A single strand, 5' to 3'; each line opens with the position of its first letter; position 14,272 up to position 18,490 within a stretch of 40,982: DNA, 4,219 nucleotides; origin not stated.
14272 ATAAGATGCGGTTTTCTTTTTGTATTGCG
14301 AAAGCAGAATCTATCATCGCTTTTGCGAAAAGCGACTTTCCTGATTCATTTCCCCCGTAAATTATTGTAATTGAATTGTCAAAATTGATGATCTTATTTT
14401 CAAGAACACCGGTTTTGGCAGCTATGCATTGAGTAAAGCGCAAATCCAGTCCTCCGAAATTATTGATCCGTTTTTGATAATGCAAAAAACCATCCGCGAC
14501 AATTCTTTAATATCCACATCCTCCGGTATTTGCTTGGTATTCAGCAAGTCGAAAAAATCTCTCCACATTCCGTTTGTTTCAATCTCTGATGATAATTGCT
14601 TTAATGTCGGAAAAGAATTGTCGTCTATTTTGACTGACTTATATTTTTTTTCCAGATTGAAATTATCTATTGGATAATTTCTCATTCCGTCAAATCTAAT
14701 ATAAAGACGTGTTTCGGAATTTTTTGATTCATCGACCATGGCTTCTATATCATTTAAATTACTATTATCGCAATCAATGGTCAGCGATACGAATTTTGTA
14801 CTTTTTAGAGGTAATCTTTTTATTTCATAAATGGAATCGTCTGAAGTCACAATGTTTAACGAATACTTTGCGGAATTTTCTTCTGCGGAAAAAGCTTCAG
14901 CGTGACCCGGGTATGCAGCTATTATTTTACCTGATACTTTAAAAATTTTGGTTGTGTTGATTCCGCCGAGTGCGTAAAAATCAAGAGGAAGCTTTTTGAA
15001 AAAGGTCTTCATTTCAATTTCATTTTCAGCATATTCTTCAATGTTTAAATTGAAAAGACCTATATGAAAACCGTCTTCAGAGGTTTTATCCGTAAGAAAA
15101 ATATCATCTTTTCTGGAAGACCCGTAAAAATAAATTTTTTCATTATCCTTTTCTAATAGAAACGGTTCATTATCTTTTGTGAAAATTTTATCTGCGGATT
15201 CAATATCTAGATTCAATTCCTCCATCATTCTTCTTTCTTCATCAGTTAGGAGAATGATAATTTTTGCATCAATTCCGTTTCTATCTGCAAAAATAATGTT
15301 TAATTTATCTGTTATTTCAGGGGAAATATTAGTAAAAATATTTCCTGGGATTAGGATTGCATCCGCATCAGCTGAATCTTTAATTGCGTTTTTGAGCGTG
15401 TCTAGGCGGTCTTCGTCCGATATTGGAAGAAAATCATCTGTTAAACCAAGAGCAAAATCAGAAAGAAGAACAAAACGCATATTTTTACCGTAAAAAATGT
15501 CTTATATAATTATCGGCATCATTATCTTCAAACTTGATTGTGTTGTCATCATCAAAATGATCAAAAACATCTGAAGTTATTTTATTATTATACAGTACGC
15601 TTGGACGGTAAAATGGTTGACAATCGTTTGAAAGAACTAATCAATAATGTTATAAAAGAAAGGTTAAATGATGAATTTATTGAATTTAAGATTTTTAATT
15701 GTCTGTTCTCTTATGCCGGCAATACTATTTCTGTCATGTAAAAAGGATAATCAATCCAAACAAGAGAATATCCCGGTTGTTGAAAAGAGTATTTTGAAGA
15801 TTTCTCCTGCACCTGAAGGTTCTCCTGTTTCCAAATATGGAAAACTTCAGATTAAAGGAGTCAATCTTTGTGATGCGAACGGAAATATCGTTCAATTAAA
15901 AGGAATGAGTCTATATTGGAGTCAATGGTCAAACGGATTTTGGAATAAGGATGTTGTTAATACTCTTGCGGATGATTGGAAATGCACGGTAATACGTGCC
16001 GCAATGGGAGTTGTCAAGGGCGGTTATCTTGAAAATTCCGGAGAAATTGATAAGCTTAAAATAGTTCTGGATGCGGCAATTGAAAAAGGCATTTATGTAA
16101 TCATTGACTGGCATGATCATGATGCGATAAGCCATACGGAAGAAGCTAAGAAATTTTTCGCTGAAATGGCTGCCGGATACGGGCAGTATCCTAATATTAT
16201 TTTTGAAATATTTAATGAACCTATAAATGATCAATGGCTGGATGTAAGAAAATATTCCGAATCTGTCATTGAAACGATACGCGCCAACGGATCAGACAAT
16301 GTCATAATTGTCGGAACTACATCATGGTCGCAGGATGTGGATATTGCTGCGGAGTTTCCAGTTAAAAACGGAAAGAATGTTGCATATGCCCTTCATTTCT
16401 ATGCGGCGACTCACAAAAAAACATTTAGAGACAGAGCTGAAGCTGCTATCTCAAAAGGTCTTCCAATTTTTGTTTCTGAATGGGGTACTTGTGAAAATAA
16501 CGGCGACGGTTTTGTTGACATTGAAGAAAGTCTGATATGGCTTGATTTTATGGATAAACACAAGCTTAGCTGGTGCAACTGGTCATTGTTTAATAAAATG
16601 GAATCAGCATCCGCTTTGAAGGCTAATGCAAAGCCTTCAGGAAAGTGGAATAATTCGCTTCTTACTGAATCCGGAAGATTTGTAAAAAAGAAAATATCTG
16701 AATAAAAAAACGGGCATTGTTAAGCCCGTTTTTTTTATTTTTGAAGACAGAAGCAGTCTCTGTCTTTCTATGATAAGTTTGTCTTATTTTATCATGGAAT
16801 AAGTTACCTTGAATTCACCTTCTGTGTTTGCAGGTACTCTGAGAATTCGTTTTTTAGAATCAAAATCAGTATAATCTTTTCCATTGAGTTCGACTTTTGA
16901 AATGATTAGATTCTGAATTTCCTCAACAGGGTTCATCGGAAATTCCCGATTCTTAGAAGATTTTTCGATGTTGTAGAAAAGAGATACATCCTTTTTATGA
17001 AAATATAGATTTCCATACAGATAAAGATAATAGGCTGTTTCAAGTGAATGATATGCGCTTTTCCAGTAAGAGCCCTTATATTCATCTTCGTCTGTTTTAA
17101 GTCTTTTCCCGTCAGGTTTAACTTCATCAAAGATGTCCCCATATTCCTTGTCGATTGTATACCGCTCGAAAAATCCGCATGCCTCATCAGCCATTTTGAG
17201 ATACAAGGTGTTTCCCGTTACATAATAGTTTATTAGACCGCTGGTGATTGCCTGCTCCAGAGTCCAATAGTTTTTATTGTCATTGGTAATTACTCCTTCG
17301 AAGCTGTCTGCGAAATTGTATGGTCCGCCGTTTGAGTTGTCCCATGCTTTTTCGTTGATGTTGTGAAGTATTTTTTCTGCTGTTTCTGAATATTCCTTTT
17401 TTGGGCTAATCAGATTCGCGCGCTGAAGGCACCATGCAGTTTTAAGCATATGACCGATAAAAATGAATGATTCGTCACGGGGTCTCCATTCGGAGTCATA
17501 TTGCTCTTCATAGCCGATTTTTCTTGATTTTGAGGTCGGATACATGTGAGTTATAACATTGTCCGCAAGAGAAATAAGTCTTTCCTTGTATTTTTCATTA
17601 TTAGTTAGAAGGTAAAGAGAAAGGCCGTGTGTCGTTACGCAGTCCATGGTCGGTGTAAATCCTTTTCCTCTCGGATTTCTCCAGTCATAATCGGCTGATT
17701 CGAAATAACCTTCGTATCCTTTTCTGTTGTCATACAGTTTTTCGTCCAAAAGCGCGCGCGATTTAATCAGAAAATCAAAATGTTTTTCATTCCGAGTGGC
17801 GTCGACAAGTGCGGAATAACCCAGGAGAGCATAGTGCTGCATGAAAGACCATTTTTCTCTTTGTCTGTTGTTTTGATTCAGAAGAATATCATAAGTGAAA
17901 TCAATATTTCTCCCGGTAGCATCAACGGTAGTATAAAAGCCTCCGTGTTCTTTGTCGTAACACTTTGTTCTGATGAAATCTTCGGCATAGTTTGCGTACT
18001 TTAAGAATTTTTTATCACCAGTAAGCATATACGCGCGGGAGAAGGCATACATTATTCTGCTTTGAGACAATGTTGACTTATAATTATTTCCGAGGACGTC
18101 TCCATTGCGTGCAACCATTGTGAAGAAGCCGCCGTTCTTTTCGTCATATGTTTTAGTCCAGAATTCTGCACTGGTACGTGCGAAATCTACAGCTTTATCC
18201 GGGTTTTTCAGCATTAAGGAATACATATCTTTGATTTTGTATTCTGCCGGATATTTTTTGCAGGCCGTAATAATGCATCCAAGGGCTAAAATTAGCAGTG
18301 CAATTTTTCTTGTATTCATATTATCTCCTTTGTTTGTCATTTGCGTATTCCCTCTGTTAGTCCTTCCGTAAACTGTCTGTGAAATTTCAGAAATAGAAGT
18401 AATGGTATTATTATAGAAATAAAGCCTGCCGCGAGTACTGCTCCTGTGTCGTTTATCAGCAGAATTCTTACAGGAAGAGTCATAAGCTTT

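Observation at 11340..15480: Coupled trio: metal-ligand-less Mre11/SbcD-fold protein, membrane-inserted Rad50/SMC-like ATPase, and a TPR-like protein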

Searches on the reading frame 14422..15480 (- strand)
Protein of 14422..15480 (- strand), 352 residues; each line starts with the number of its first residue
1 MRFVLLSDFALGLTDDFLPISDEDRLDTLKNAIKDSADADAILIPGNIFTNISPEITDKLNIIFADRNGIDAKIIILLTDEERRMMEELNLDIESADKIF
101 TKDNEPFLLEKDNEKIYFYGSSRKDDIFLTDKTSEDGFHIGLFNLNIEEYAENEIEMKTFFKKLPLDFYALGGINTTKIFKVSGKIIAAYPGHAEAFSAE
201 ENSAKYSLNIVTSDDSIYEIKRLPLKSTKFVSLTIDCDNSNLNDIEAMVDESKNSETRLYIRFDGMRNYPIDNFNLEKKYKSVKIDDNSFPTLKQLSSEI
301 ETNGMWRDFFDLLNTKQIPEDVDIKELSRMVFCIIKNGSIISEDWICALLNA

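Call 3: search_protein_families(library=pfam, proteins=[window:14422-15480:-], max_evalue=1)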
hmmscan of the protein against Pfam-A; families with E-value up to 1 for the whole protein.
window:14422-15480:- (352 aa): 1 family
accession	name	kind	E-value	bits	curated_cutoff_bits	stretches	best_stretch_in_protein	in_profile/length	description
PF00926.24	DHBP_synthase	-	0.14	12.1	26.4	1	20-50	92-122/191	3,4-dihydroxy-2-butanone 4-phosphate synthase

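Call 4: search_protein_families(library=ncbifam, proteins=[window:14422-15480:-], max_evalue=1)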
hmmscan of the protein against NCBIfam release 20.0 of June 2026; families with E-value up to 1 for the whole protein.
window:14422-15480:- (352 aa): 3 families
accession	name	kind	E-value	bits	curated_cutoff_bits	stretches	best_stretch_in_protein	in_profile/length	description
NF041030.1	Mre11_Halo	equivalog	2.6e-08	33.4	550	1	6-257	7-263/361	DNA double-strand break repair protein Mre11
NF010738.0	PRK14140.1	equivalog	0.026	14.3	137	1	236-299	40-103/191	nucleotide exchange factor GrpE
NF010626.1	PRK14019.1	equivalog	0.15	11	513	1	20-50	98-128/364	bifunctional 3,4-dihydroxy-2-butanone-4-phosphate synthase/GTP cyclohydrolase II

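Call 5: search_protein_families(library=padloc, proteins=[window:14422-15480:-], max_evalue=1)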
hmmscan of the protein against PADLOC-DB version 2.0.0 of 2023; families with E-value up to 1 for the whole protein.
window:14422-15480:- (352 aa): 0 families

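Call 8: search_solved_structures(query=window:14422-15480:-, max_evalue=10, show_alignments=3)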
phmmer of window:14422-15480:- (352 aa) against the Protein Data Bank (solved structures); distinct sequences matched with E-value up to 10: 10.
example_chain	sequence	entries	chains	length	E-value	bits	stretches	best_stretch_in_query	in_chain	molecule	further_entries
1qrc_A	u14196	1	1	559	1.4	11.3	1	219-277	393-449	TAILSPIKE PROTEIN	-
1qq1_A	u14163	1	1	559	1.4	11.3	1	219-277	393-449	TAILSPIKE PROTEIN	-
1qrb_A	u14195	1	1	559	1.4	11.3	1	219-277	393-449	PROTEIN (TAILSPIKE-PROTEIN)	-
1tsp_A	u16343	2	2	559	1.4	11.3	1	219-277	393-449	TAILSPIKE-PROTEIN | Bifunctional tail protein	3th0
2vfm_A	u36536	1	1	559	1.4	11.3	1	219-277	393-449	BIFUNCTIONAL TAIL PROTEIN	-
2vfp_A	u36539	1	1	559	1.4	11.3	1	219-277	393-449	P22 TAILSPIKE PROTEIN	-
2vfq_A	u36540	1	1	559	1.4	11.3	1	219-277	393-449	P22 TAILSPIKE PROTEIN,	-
2xc1_A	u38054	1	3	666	1.6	11.2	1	219-277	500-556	BIFUNCTIONAL TAIL PROTEIN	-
2vfo_A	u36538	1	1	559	1.6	11.1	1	219-277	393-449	P22 TAILSPIKE PROTEIN, MUTANT V125L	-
2vfn_A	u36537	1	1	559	1.7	11.1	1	219-277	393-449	BIFUNCTIONAL TAIL PROTEIN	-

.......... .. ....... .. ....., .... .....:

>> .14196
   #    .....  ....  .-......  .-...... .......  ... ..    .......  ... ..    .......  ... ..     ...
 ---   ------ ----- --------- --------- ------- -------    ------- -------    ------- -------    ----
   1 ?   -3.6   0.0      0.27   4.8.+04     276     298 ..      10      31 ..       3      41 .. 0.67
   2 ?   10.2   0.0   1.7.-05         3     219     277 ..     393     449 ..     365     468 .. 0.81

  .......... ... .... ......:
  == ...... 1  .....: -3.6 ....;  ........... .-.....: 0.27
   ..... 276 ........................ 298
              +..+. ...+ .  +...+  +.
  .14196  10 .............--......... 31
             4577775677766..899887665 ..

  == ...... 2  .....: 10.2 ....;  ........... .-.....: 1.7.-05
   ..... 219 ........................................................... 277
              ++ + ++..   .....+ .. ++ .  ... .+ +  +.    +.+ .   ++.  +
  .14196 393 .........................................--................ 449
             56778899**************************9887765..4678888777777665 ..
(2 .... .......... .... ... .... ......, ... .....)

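Call 13: find_homologous_proteins(query=window:14422-15480:-)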
Query window:14422-15480:- (352 aa): 8 proteins with E <= 0.001 among 3088 candidates.
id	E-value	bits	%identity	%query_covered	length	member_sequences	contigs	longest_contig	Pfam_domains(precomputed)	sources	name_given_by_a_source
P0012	1.3e-217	740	96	100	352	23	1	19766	-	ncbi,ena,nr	ncbi:MAG TPA: hypothetical protein PLC67_02450 [Spirochaetota bacterium]|nr:hypothetical protein [Sp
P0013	7.8e-197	671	87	100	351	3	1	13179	-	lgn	-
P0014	3.8e-193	659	85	100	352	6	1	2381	-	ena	-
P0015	1.1e-190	651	84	100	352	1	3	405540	-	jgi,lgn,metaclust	metaclust:\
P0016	9.3e-180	615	80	100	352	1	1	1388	-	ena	-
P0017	8.2e-174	596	77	100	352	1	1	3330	-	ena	-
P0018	9.5e-170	582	74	100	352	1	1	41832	-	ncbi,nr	ncbi:MAG: hypothetical protein KA015_01440 [Spirochaetes bacterium]|nr:hypothetical protein [Spiroch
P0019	2.3e-34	137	29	99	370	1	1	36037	PF00149.34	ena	-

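Call 34: search_solved_structures(query=A6, max_evalue=1, show_alignments=2)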
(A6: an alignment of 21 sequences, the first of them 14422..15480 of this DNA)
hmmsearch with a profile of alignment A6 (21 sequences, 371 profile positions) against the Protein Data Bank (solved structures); distinct sequences matched with E-value up to 1: 30.
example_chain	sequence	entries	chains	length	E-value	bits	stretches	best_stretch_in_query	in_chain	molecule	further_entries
3thn_A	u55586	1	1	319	6.2e-13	51.6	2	2-130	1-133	Exonuclease, putative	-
4o24_A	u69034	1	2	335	7.2e-13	51.4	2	2-130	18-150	Exonuclease, putative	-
2q8u_A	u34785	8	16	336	7.3e-13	51.4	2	2-130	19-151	Exonuclease, putative | Nuclease SbcCD subunit D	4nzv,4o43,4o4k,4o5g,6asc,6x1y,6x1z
3qg5_C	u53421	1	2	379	7.3e-13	51.4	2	2-130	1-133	Mre11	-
3tho_B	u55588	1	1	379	9.6e-13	51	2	2-130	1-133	Exonuclease, putative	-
4tug_C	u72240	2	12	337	1.9e-12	50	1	3-273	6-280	DNA double-strand break repair protein Mre11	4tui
3auz_A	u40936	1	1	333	1.9e-12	50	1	3-273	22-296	DNA double-strand break repair protein mre11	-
3av0_A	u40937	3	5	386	3.4e-12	49.2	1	3-273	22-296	DNA double-strand break repair protein mre11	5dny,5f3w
1ii7_A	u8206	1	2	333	5.1e-12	48.6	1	2-102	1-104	Mre11 nuclease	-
3dsc_A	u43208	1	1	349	5.9e-12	48.4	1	2-102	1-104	DNA double-strand break repair protein mre11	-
3dsd_A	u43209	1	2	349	1e-11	47.6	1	2-102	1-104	DNA double-strand break repair protein mre11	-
4lty_C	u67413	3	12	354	1.9e-11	46.7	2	2-105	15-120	Exonuclease subunit SbcD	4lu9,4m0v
6s6v_A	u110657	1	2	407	2.4e-11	46.4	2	2-105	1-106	Nuclease SbcCD subunit D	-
7yzo_A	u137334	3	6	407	3e-11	46.1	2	2-105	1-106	Nuclease SbcCD subunit D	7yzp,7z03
6s85_A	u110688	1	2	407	4e-11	45.7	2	2-105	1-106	Nuclease SbcCD subunit D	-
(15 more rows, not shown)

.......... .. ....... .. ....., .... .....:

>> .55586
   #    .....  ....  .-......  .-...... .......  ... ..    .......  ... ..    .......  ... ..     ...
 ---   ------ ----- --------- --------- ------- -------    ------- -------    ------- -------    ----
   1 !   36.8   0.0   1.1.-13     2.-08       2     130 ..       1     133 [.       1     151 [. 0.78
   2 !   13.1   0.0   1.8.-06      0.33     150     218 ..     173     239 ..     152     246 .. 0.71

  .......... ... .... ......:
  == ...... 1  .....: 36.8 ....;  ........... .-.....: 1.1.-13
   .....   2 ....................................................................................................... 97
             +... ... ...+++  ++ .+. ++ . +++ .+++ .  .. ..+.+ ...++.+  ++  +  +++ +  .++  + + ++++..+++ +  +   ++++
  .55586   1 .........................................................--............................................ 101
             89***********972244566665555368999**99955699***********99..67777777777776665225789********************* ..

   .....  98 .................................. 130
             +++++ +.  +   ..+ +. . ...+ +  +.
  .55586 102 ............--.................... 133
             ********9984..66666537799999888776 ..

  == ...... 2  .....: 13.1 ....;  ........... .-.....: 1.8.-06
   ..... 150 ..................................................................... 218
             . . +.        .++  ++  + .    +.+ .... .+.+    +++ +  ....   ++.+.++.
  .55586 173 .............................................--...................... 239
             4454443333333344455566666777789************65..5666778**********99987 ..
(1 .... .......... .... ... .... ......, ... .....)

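Call 37: search_protein_families(library=phrogs, proteins=[window:14422-15480:-], max_evalue=0.01)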
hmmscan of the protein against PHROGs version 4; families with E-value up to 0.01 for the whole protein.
window:14422-15480:- (352 aa): 0 families

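Call 50: predict_structure(alignment_id=A5)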
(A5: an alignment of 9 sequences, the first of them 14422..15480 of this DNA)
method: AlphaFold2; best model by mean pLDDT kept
length: 352 residues; sequences in the alignment: 9
mean_pLDDT: 79.1   pTM: 0.73
mean pLDDT of the five models: 79.1, 75.6, 73.2, 72.9, 67.8
residues with pLDDT >= 90: 40; 70-90: 243; 50-70: 60; < 50: 9
segments of 3 or more residues with pLDDT < 50: 194-202
pLDDT, mean of each block of 10 residues (from residue 1): 79 59 81 88 79 84 80 88 85 88 82 90 83 90 81 80 89 74 82 48 70 85 76 83 79 69 88 78 84 83 72 73 80 75 67 64
secondary structure, 60 per line:
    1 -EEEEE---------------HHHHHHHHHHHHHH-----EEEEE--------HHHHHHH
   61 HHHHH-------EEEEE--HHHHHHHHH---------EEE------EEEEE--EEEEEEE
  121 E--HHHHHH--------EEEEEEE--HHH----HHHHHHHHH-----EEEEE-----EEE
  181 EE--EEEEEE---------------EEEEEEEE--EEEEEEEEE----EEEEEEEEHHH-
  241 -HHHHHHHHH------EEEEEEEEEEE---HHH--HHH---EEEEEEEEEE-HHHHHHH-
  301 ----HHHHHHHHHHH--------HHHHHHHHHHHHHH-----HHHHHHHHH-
elements in order: E2-6 H22-35 E41-45 H54-65 E73-77 H80-88 E98-100 E107-111 E114-121 H124-129 E138-144 H154-162 E168-172 E178-182 E185-190 E206-213 E216-224 E229-236 H242-250 E257-267 E282-291 H293-299 H305-315 H324-337 H343-351

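Call 52: fold_search(model_id=the predicted structure, library=pdb)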
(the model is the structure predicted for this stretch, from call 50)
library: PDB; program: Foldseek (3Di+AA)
matches with E <= 10: 989; with E <= 0.001: 85
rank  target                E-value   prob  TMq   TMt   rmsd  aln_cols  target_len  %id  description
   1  3dsd_A                5.8e-12  1.00  0.53  0.55   7.6       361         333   14  Crystal structure of P. furiosus Mre11-H85S bound to a branched DNA and manganese (released 2008-10-14)
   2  4fcx_A                6.1e-12  1.00  0.58  0.56   5.8       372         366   14  S.pombe Mre11 apoenzym (released 2012-06-20)
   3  7zr1_A                8.6e-12  1.00  0.51  0.36  15.1       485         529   12  Chaetomium thermophilum Mre11-Rad50-Nbs1 complex bound to ATPyS (composite structure) (released 2023-01-11)
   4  7yzo_A                8.6e-12  1.00  0.48  0.45  11.7       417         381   13  Endonuclease state of the E. coli Mre11-Rad50 (SbcCD) head complex bound to ADP and dsDNA (released 2022-08-17)
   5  6s6v_A                1.0e-11  1.00  0.52  0.48   9.8       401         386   14  Resting state of the E. coli Mre11-Rad50 (SbcCD) head complex bound to ATPgS (released 2019-09-04)
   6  4yke_B                1.1e-11  1.00  0.54  0.48   6.8       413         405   14  Crystal structure of eukaryotic Mre11 catalytic domain from Chaetomium thermophilum (released 2015-06-03)
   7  4tug_B                1.5e-11  1.00  0.57  0.64   5.3       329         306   16  Crystal structure of MjMre11-DNA2 complex (released 2014-10-15)
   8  4fcx_B                1.7e-11  1.00  0.57  0.55   6.0       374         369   14  S.pombe Mre11 apoenzym (released 2012-06-20)
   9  3t1i_A                1.8e-11  1.00  0.55  0.52   6.3       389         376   14  Crystal Structure of Human Mre11: Understanding Tumorigenic Mutations (released 2011-11-30)
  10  3t1i_C                1.8e-11  1.00  0.55  0.51   6.3       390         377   14  Crystal Structure of Human Mre11: Understanding Tumorigenic Mutations (released 2011-11-30)
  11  1s8e_A                1.9e-11  1.00  0.53  0.55   7.4       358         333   16  Crystal structure of Mre11-3 (released 2004-08-10)
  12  4tug_C                3.2e-11  1.00  0.56  0.62   6.5       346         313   16  Crystal structure of MjMre11-DNA2 complex (released 2014-10-15)
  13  4hd0_B                3.4e-11  1.00  0.54  0.59   7.4       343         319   14  Mre11 ATLD17/18 mutation retains Tel1/ATM activity but blocks DNA double-strand break repair (released 2012-10-31)
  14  4tug_A                3.8e-11  1.00  0.59  0.64   6.2       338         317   18  Crystal structure of MjMre11-DNA2 complex (released 2014-10-15)
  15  4tug_E                3.8e-11  1.00  0.57  0.63   6.2       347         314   16  Crystal structure of MjMre11-DNA2 complex (released 2014-10-15)
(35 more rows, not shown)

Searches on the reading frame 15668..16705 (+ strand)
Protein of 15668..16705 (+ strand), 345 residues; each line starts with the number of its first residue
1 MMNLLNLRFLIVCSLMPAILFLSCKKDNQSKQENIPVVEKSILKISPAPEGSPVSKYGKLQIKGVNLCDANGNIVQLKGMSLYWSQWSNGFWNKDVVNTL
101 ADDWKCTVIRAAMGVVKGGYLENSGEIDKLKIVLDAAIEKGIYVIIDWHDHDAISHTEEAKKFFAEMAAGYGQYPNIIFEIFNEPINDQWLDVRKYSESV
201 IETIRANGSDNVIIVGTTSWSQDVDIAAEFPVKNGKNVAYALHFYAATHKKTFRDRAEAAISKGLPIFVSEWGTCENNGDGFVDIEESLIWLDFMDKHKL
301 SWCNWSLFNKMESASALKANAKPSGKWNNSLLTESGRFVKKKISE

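Call 40: search_protein_families(library=pfam, proteins=[window:15668-16705:+], max_evalue=0.000001)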
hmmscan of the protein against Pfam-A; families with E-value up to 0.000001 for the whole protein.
window:15668-16705:+ (345 aa): 1 family
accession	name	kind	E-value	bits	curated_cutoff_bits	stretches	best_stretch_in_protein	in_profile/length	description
PF00150.24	Cellulase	-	3.7e-60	204.2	23.5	1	68-309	1-270/272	Cellulase (glycosyl hydrolase family 5)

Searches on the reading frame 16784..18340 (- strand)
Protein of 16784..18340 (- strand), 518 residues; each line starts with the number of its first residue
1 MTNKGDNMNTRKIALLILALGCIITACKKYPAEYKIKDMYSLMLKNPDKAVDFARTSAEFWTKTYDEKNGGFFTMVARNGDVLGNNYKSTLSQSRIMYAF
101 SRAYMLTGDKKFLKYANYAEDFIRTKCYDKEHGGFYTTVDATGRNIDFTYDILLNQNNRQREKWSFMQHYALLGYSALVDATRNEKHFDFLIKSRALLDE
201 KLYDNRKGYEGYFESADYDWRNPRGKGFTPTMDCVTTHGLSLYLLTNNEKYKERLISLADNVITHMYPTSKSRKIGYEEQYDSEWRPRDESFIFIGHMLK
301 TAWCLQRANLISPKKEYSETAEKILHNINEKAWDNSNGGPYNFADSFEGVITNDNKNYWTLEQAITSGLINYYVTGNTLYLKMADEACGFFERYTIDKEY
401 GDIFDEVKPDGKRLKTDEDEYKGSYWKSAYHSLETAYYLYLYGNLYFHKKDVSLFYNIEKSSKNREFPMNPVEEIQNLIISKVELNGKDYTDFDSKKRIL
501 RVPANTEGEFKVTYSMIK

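Call 40: search_protein_families(library=pfam, proteins=[window:16784-18340:-], max_evalue=0.000001)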
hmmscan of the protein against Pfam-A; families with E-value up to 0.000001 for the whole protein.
window:16784-18340:- (518 aa): 3 families
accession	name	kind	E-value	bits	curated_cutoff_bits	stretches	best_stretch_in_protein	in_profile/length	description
PF07221.17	GlcNAc_2-epim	-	1.6e-29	103.7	23.4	1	71-418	1-334/347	N-acylglucosamine 2-epimerase (GlcNAc 2-epimerase)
PF03663.20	Glyco_hydro_76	-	6.9e-08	32.8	25.9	0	241-342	230-323/366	Glycosyl hydrolase family 76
PF06662.19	C5-epim_C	-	2.1e-07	31.1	23.3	0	81-140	19-75/188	D-glucuronyl C5-epimerase C-terminus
